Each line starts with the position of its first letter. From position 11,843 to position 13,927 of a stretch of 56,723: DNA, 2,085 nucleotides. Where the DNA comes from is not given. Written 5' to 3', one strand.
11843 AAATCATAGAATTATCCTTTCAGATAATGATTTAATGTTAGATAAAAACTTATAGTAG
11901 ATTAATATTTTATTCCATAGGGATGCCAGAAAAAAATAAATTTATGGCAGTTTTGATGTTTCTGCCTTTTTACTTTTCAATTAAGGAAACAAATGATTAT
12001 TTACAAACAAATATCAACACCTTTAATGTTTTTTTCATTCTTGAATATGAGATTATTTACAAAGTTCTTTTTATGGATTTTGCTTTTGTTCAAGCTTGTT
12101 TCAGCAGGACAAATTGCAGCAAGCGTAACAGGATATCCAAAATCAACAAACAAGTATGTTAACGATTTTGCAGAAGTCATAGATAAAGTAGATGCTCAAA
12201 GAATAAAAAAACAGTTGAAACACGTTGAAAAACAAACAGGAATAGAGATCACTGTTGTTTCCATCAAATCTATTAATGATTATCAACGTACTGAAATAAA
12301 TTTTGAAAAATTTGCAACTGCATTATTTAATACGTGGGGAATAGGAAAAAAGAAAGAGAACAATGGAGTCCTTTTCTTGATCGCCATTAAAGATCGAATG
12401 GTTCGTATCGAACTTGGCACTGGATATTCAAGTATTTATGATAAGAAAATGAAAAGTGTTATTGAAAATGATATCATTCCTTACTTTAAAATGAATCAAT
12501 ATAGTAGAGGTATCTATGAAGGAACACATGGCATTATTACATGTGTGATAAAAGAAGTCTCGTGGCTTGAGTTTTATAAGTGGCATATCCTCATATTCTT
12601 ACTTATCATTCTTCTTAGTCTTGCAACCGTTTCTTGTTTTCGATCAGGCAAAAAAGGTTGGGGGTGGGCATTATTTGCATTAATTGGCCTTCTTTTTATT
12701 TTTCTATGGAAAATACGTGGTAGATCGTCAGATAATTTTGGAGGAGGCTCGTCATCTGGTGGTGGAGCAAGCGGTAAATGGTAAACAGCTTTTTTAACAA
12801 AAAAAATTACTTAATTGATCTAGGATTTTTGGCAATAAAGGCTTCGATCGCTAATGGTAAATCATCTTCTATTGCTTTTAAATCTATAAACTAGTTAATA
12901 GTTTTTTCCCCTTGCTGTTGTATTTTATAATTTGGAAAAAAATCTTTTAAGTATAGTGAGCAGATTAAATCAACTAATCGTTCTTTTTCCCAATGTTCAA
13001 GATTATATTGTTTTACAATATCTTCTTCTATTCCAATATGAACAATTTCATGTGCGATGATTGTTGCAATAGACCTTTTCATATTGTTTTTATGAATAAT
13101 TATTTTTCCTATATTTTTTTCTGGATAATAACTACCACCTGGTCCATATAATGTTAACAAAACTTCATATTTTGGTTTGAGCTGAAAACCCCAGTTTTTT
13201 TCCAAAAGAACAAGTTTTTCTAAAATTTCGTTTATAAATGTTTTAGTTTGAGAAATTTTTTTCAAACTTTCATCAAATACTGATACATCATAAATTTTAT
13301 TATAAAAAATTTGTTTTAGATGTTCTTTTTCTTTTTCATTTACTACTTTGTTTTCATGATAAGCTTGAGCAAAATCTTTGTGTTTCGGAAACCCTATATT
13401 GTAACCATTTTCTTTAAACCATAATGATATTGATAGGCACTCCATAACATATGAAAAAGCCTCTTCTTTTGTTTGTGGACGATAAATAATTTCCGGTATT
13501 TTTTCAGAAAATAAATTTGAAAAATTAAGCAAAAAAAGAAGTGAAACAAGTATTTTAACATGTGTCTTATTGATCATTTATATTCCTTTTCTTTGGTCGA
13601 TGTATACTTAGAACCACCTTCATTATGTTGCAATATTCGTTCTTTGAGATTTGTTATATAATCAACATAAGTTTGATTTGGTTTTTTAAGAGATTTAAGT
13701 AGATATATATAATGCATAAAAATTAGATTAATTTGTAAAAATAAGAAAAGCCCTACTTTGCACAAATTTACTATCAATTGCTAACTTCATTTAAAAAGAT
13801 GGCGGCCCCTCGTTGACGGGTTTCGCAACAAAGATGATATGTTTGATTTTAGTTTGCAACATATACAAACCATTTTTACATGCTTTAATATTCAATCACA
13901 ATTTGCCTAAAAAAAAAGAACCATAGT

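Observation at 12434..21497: ~8.4-kb accessory segment bracketed by a 351-bp direct duplication of a gene 3' end, next to a tRNA cluster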

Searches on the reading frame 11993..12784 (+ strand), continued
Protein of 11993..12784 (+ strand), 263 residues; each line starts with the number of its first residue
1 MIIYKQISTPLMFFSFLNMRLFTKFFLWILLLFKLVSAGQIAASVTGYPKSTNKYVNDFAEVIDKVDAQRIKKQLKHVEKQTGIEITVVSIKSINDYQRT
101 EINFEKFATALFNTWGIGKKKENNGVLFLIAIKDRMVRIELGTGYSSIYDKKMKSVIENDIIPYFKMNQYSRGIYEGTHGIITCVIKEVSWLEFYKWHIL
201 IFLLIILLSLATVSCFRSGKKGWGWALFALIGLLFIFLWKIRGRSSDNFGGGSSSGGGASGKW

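Call 50: search_protein_families(library=pfam, proteins=[L017:3135-4694:-, L017:4953-6077:+, L017:7216-8595:+, L017:8830-9396:-, L017:10769-11434:-, L017:11633-12736:-, L017:6389-6763:-, L017:2281-2985:+, L017:1634-2248:+, L017:12984-14162:-], max_evalue=0.001)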
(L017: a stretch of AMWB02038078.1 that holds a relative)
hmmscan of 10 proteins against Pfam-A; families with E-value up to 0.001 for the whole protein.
L017:3135-4694:- (519 aa): 3 families
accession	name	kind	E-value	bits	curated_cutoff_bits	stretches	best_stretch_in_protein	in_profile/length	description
PF00239.26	Resolvase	-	1.3e-21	77.7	23.3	1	4-157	1-145/145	Resolvase, N terminal domain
PF07508.19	Recombinase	-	2.6e-09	37.7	21.1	1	184-262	4-100/102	Recombinase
PF13408.12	Zn_ribbon_recom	-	3.1e-06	27.9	25.3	1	278-324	2-52/58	Recombinase zinc beta ribbon domain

L017:4953-6077:+ (374 aa): 2 families
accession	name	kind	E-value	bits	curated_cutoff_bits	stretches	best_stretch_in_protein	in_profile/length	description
PF06250.17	YhcG_C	-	9.2e-67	224.2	32.5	1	189-344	2-157/157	YhcG PDDEXK nuclease domain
PF17761.7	DUF1016_N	-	7.2e-42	143.2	32.8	1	33-167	2-137/137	DUF1016 N-terminal domain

L017:7216-8595:+ (459 aa): 7 families
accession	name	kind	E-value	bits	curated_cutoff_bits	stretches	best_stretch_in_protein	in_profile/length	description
PF08840.17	BAAT_C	-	2.2e-38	132.9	20.9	1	221-456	1-209/210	BAAT / Acyl-CoA thioester hydrolase C terminal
PF04775.20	Bile_Hydr_Trans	-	4.1e-32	111.1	27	1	40-159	1-126/126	Acyl-CoA thioester hydrolase/BAAT N-terminal region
PF01738.24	DLH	-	1.6e-13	51.2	21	2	164-275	3-129/217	Dienelactone hydrolase family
PF00326.27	Peptidase_S9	-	2.2e-09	37.6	22.6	1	226-288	48-110/213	Prolyl oligopeptidase family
PF02129.25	Peptidase_S15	-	6.1e-06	26.5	23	1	189-289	46-135/262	X-Pro dipeptidyl-peptidase (S15 family)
PF00561.26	Abhydrolase_1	-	3e-05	24.2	25.8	0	190-280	17-112/245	alpha/beta hydrolase fold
PF07859.19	Abhydrolase_3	-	0.00064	20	25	0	228-281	54-110/210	alpha/beta hydrolase fold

L017:8830-9396:- (188 aa): 0 families

L017:10769-11434:- (221 aa): 5 families
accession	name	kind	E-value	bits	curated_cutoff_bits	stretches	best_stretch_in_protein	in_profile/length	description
PF01485.27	IBR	-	7.5e-11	42.4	24.3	1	102-154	11-65/65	IBR domain, a half RING-finger domain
PF22191.2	IBR_1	-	5.2e-06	26.7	27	1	182-209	1-28/47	IBR domain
PF00097.31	zf-C3HC4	-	1.5e-05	25.2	21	1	29-72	1-38/40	Zinc finger, C3HC4 type (RING finger)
PF13445.12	zf-RING_UBOX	-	0.00022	21.6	25.2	1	29-72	1-39/39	RING-type zinc-finger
PF14634.12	zf-RING_5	-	0.00075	19.9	27.9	1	28-72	1-39/43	zinc-RING finger domain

L017:11633-12736:- (367 aa): 19 families
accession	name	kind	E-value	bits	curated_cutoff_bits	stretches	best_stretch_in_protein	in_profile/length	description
PF10282.15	Lactonase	-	1.5e-30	107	21.7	3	137-216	242-322/344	Lactonase, 7-bladed beta-propeller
PF08662.17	eIF2A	-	2.4e-18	67.2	20.5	3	97-199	64-158/194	Eukaryotic translation initiation factor eIF2A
PF25174.1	Beta-prop_THOC3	-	1e-17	64.5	305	3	98-203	8-107/272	THOC3 beta-propeller domain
PF12894.13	ANAPC4_WD40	-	9e-17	61.5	22.9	1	53-137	2-81/91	Anaphase-promoting complex subunit 4 WD40 domain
PF04762.18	Beta-prop_ELP1_1st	-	3.7e-15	56.1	26.8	2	136-259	207-331/359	ELP1 first N-terminal beta-propeller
PF24817.1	WD40_WDHD1_1st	-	5.6e-15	55.7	109.9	2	43-159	175-286/291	WDHD1 first WD40 domain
PF00400.38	WD40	-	2.6e-13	50.3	27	0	97-120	16-38/39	WD domain, G-beta repeat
PF23389.1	Beta-prop_WDR19_1st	-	2.8e-12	46.7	27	1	52-157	3-100/325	WDR19 first beta-propeller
PF23414.1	Beta-prop_EML_2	-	3.2e-12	46.8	90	1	93-202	40-142/266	Echinoderm microtubule-associated protein second beta-propeller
PF25460.1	Beta-prop_Aladin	-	1.4e-11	44.6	171.1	1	51-197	22-166/340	Aladin seven-bladed propeller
PF24807.1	WD40_CDC20-Fz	-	1.8e-10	41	200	1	44-194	49-187/292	CDC20/Fizzy WD40 domain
PF04053.20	B-prop_COPA_B_2nd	-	3.4e-09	37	57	0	36-135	20-106/248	COPA/B second beta-propeller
PF24797.1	Beta-prop_WDR35_TULP_N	-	1.6e-06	28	80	0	96-178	119-193/332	WDR35/TULP4 N-terminal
PF01436.27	NHL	-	4.3e-06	26.9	20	0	231-258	2-28/28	NHL repeat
PF23185.1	CFAP43_N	-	6.5e-06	26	27.1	0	190-290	94-195/300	CFAP43 N-terminal domain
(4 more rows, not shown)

L017:6389-6763:- (124 aa): 0 families

L017:2281-2985:+ (234 aa): 5 families
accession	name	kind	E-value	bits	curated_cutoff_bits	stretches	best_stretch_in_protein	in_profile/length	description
PF07719.23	TPR_2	-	3.8e-11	42.7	27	1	121-152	3-34/34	Tetratricopeptide repeat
PF00515.34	TPR_1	-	1.1e-08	35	27.8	1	122-152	4-34/34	Tetratricopeptide repeat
PF13414.12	TPR_11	-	3.6e-07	30.2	26.8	1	126-163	1-38/42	TPR repeat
PF13181.12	TPR_8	-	4.2e-07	30.1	25.7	0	122-152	4-34/34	Tetratricopeptide repeat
PF25068.1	ARM_TT21_4th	-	0.00062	20.5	30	0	121-202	1-81/153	Tetratricopeptide repeat protein 21 forth ARM domain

L017:1634-2248:+ (204 aa): 0 families

L017:12984-14162:- (392 aa): 9 families
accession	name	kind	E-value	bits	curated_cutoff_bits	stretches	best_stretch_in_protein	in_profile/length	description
PF12796.13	Ank_2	-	4.1e-35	120.6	27.3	4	57-158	1-87/90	Ankyrin repeats (3 copies)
PF13606.12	Ank_3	-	1.8e-30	101.6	22.3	3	209-238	1-30/30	Ankyrin repeat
PF00023.36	Ank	-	3.9e-30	102.6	21.1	3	209-238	1-30/33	Ankyrin repeat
PF13857.12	Ank_5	-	2.2e-18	66.6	27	1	261-300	17-56/56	Ankyrin repeats (many copies)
PF13637.12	Ank_4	-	4.5e-17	62.2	22.7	1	96-151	1-50/50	Ankyrin repeats (many copies)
PF13639.12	zf-RING_2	-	2.1e-07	31.5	27.3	1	322-367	2-44/44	Ring finger domain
PF13920.12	zf-C3HC4_3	-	4.8e-06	26.7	27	1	320-370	2-46/49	Zinc finger, C3HC4 type (RING finger)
PF14447.12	Prok-RING_4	-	0.00014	22.1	27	1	323-367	1-37/46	Prokaryotic RING finger family 4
PF14634.12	zf-RING_5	-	0.00033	21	27.9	1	322-368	1-43/43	zinc-RING finger domain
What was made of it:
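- Closest known: Large serine recombinase elements. Same: The relatives of the pseudogene have Resolvase, Recombinase and Zn-ribbon domains (call 50).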

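Call 56: find_homologous_proteins(query=L017:3135-4691:-, max_evalue=1e-20)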
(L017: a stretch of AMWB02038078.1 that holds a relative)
Query L017:3135-4691:- (518 aa): 2135 proteins with E <= 1e-20 among 8000 candidates; the best 120 are listed.
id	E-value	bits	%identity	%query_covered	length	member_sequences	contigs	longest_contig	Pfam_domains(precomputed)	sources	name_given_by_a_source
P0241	0.0e+0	1171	100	100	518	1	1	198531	PF07508.20,PF00239.27,PF13408.13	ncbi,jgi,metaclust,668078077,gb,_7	metaclust:\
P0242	2.4e-274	929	83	93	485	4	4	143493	PF07508.20,PF00239.27,PF13408.13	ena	-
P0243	8.6e-269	910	81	93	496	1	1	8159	PF07508.20,PF00239.27,PF13408.13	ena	-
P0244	6.0e-268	908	82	93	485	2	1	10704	PF07508.20,PF00239.27,PF13408.13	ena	-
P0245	1.9e-267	906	81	93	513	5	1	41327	PF07508.20,PF00239.27,PF13408.13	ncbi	-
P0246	4.6e-266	901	80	93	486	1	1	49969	PF07508.20,PF00239.27,PF13408.13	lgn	-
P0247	2.5e-263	892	79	93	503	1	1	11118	PF07508.20,PF00239.27,PF13408.13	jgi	jgi:site-specific DNA recombinase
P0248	7.4e-263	891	78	95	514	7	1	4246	PF07508.20,PF00239.27,PF13408.13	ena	-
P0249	6.8e-261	884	77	93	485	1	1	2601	PF07508.20,PF00239.27,PF13408.13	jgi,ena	-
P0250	3.3e-259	879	77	93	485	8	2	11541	PF07508.20,PF00239.27,PF13408.13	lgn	-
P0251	9.9e-252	854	78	92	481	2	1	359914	PF07508.20,PF00239.27,PF13408.13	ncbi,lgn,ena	-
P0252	2.3e-250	850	75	93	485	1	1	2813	PF07508.20,PF00239.27,PF13408.13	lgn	-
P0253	3.2e-250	849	76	93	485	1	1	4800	PF07508.20,PF00239.27,PF13408.13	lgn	-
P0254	2.9e-248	843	74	93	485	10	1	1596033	PF07508.20,PF00239.27,PF13408.13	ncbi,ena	-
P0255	2.9e-248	843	75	93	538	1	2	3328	PF07508.20,PF00239.27,PF13408.13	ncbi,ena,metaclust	metaclust:\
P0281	6.5e-238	809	69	97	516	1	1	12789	PF07508.20,PF00239.27,PF13408.13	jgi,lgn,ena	jgi:site-specific DNA recombinase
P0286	3.8e-237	806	72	93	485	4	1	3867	PF07508.20,PF00239.27,PF13408.13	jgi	-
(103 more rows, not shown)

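Call 58: find_encoding_contigs(protein=P0254, flank=10000, max_places=3)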
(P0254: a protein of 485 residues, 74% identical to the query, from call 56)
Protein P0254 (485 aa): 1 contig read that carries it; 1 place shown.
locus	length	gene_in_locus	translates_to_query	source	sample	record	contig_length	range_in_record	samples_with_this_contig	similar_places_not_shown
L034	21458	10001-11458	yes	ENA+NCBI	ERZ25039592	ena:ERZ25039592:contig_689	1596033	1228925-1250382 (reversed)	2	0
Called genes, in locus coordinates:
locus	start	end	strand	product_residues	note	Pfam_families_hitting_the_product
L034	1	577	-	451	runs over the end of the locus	PF00753:Lactamase_B, PF23023:Anti-Pycsar_Apyc1 (weak), PF12706:Lactamase_B_2 (weak), PF16661:Lactamase_B_6, PF10996:Beta-Casp, PF07521:RMMBL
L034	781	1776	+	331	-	-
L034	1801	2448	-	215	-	PF00857:Isochorismatase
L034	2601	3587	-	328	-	PF13606:Ank_3 (faint), PF24521:Ank_KRIT1 (faint), PF00023:Ank (faint), PF11929:DUF3447 (faint), PF12796:Ank_2, PF13637:Ank_4 (weak), PF13857:Ank_5, PF13637:Ank_4 (weak)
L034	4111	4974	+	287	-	-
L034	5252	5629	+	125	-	-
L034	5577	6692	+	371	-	-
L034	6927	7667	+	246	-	-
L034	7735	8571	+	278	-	PF02517:Rce1-like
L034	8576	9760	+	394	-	PF07224:Chlorophyllase (faint), PF03403:PAF-AH_p_II, PF12146:Hydrolase_4 (faint)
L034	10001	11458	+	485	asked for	PF00239:Resolvase, PF07508:Recombinase, PF13408:Zn_ribbon_recom (weak)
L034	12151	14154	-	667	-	PF13857:Ank_5 (faint), PF12796:Ank_2, PF13637:Ank_4 (weak), PF12796:Ank_2 (weak), PF00023:Ank (weak), PF13606:Ank_3 (weak)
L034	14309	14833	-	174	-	PF12796:Ank_2, PF13606:Ank_3 (faint), PF13637:Ank_4, PF00023:Ank (weak)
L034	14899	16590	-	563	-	PF08238:Sel1 (faint)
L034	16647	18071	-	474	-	-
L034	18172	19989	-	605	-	PF13857:Ank_5 (faint), PF13606:Ank_3 (faint), PF12796:Ank_2, PF13637:Ank_4 (weak), PF00023:Ank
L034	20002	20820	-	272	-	-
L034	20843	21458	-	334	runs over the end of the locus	-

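Call 59: find_encoding_contigs(protein=P0281, flank=10000, max_places=2)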
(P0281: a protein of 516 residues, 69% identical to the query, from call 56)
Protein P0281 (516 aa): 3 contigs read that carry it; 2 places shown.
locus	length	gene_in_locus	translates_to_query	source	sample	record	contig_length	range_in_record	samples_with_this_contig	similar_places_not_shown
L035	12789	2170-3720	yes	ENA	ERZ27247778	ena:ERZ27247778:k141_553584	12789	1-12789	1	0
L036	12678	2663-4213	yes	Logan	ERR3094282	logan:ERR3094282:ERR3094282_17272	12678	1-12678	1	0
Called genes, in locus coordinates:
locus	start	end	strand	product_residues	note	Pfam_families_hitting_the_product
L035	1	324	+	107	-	?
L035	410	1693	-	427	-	PF00023:Ank (faint), PF13606:Ank_3 (faint), PF24521:Ank_KRIT1 (faint), PF13637:Ank_4 (faint), PF12796:Ank_2, PF13857:Ank_5 (weak), PF12796:Ank_2 (weak)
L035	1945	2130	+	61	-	-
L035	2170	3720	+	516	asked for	PF00239:Resolvase, PF07508:Recombinase, PF13408:Zn_ribbon_recom (weak)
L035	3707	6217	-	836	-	PF12796:Ank_2, PF13606:Ank_3 (faint), PF13637:Ank_4 (weak), PF12796:Ank_2, PF13637:Ank_4, PF00023:Ank, PF13857:Ank_5, PF12796:Ank_2 (weak), +1 more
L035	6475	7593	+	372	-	-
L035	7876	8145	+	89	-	-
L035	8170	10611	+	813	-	PF13362:Toprim_3 (weak), PF13148:DUF3987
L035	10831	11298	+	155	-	-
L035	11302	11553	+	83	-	-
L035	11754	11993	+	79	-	-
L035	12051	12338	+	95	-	-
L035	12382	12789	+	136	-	?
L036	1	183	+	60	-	?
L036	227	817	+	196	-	-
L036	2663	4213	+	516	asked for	PF00239:Resolvase, PF07508:Recombinase, PF13408:Zn_ribbon_recom (weak)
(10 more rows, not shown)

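Call 74: find_encoding_contigs(protein=P0286, flank=10000, max_places=4)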
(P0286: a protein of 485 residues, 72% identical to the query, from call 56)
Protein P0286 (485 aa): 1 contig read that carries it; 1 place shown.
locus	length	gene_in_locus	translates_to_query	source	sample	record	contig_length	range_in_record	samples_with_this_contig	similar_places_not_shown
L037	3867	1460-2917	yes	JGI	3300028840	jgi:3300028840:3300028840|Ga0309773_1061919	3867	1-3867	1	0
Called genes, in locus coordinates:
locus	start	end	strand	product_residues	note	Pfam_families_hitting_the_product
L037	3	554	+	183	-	?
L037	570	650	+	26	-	-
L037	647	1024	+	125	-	PF02537:CRCB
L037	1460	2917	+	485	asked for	PF00239:Resolvase, PF07508:Recombinase, PF13408:Zn_ribbon_recom (weak)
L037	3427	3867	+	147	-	?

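Call 84: find_related_loci(query=P0281, collection=viral_contigs, flank=10000)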
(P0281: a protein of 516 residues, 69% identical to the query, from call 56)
Query P0281 (516 aa) in viral_contigs; peptide patterns used: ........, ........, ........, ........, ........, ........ (x = any residue, [..] = any of these).
8 stretches matched a pattern, but none encodes a relative of the query by tblastn (E <= 1e-3).

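Call 86: find_related_loci(query=A4, collection=viral_contigs, flank=10000)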
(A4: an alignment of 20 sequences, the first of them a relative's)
Query A4 (516 aa) in viral_contigs; peptide patterns used: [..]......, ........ (x = any residue, [..] = any of these).
148 stretches matched a pattern; 87 encode a relative of the query (tblastn E <= 1e-3); the best 80 are kept; 80 distinct loci.
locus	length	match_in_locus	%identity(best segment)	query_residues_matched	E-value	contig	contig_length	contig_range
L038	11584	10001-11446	25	1-480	2e-31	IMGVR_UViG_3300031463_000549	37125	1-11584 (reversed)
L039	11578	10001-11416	25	5-474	4e-29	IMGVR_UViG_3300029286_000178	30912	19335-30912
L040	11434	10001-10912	29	1-299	8e-26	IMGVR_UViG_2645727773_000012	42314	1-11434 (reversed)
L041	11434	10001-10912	28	1-299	1e-25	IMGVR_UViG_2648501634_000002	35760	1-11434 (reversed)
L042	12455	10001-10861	29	1-287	2e-24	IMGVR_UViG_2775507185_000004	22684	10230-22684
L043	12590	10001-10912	27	1-299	4e-24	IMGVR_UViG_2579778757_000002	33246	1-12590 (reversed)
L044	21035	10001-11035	25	1-345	6e-23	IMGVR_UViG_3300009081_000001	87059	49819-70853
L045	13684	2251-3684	25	8-458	5e-23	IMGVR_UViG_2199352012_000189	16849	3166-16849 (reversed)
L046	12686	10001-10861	27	1-287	2e-23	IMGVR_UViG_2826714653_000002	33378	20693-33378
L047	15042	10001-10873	26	1-291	3e-22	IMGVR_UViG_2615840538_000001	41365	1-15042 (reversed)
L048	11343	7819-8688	26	1-290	4e-22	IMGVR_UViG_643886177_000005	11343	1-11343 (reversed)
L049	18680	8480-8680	61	2-68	7e-21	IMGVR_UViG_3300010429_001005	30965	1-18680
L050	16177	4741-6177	23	1-453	7e-21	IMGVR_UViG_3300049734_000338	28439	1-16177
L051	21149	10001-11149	26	1-405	9e-21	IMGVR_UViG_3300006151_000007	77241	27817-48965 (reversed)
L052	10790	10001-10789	27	5-266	3e-20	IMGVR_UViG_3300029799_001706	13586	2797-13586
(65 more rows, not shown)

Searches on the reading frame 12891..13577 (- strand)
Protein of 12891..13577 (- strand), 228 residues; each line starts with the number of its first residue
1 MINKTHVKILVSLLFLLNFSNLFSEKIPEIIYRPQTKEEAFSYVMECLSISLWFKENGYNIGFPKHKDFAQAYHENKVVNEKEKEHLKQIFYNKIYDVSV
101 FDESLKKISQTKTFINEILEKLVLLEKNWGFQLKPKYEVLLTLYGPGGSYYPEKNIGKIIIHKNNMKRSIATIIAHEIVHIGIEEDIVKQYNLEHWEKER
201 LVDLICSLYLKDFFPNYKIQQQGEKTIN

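Call 7: search_protein_families(library=pfam, proteins=[window:12891-13577:-], max_evalue=0.01)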
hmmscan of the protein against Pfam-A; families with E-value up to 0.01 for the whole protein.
window:12891-13577:- (228 aa): 0 families

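Call 40: search_protein_families(library=pfam, proteins=[window:12891-13577:-], max_evalue=10)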
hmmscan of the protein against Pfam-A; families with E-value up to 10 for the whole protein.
window:12891-13577:- (228 aa): 0 families

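Call 41: search_protein_families(library=ncbifam, proteins=[window:12891-13577:-], max_evalue=1)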
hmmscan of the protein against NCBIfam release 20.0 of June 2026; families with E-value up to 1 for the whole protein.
window:12891-13577:- (228 aa): 0 families

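Call 66: search_solved_structures(query=window:12891-13577:-, max_evalue=1)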
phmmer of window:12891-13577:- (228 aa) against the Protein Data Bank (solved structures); distinct sequences matched with E-value up to 1: 3.
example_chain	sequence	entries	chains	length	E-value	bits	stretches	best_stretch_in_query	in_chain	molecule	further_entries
8xon_S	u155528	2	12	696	0.051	16.4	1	56-142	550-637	NDP-hexose 4-ketoreductase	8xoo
2i9d_A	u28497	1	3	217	0.085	15.7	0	24-80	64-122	Chloramphenicol acetyltransferase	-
8hdr_G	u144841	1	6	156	0.3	13.9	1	135-205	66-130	Pam3 terminator protein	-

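Call 67: search_protein_families(library=phrogs, proteins=[window:12891-13577:-], max_evalue=0.01)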
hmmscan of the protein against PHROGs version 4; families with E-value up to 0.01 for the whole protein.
window:12891-13577:- (228 aa): 0 families

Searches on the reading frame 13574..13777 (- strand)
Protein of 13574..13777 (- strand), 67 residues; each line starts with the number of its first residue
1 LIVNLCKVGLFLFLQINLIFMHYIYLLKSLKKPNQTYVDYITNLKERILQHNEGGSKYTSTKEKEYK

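Call 8: search_protein_families(library=pfam, proteins=[window:13574-13777:-], max_evalue=0.01)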
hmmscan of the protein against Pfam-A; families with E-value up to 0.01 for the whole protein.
window:13574-13777:- (67 aa): 1 family
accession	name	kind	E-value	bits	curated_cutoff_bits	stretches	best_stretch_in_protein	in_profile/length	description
PF01541.30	GIY-YIG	-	0.00061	20.5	22.6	1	21-62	1-41/78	GIY-YIG catalytic domain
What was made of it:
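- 13574..13777 (-): Truncated small GIY-YIG gene. PF01541, 20.5 bits, profile positions 1-41 of 78 (call 8).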
